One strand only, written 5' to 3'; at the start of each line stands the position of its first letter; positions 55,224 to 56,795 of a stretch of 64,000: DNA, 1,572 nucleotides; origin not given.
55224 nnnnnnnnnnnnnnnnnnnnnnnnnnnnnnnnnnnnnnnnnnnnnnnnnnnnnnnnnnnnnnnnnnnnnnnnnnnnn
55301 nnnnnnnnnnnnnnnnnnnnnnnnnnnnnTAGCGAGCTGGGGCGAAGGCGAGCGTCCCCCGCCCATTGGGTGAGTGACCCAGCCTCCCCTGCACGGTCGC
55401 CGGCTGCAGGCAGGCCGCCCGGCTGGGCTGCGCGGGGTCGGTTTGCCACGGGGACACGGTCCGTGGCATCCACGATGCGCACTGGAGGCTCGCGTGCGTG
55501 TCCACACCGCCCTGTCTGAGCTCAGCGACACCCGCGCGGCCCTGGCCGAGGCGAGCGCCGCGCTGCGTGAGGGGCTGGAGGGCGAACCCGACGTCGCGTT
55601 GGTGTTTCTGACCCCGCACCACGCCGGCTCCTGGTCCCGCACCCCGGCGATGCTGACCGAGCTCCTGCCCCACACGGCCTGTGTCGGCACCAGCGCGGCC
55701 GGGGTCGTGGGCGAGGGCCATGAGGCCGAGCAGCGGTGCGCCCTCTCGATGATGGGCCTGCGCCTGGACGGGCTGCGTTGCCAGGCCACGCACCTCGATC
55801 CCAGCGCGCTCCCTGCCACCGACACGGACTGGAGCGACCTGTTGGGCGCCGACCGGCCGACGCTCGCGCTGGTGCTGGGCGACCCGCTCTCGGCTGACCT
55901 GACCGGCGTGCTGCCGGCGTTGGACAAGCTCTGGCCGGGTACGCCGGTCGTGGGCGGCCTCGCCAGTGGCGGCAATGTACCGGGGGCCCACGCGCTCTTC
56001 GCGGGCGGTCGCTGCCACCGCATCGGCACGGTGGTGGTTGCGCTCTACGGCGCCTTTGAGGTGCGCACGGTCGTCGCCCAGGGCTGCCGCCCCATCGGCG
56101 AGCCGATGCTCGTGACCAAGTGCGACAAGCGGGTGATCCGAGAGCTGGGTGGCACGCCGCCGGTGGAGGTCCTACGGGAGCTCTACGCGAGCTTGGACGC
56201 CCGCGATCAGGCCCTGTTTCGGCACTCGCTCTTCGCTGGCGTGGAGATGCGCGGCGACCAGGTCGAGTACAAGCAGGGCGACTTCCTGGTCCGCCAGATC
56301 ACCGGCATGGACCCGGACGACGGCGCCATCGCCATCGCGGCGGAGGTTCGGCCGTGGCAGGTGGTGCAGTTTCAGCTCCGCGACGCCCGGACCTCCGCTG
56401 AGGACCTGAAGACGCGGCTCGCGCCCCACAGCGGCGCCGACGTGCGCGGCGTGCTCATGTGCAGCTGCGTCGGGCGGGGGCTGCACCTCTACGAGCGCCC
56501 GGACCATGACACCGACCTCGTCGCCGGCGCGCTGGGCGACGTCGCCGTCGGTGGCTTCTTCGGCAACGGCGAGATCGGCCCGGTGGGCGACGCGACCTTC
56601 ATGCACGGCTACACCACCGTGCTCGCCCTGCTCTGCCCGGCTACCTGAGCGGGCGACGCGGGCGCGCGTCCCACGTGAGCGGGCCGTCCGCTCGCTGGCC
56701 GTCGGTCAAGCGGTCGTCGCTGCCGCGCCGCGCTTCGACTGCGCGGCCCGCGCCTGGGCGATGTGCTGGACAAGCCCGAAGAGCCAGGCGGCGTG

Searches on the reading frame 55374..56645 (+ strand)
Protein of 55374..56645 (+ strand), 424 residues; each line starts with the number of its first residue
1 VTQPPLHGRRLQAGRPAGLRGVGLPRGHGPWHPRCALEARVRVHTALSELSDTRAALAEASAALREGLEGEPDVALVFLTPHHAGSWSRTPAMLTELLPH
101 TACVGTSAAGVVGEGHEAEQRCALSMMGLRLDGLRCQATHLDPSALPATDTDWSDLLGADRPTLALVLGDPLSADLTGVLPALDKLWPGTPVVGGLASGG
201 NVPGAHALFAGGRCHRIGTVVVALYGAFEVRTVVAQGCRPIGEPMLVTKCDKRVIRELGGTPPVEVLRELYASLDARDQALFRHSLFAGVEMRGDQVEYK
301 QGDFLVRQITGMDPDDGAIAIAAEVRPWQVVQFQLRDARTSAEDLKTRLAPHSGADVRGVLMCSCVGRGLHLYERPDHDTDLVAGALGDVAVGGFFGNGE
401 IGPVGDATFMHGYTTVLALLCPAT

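Call 65: search_protein_families(library=pfam, proteins=[window:55374-56645:+], max_evalue=0.0001)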
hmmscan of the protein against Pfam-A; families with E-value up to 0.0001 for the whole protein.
window:55374-56645:+ (424 aa): 2 families
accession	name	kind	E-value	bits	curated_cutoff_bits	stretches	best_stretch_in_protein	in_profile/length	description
PF08495.15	FIST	-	1.4e-33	116.8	23.2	1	73-260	1-188/189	FIST N domain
PF10442.14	FIST_C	-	8.6e-27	94.3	28.5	1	264-403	2-131/131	FIST C domain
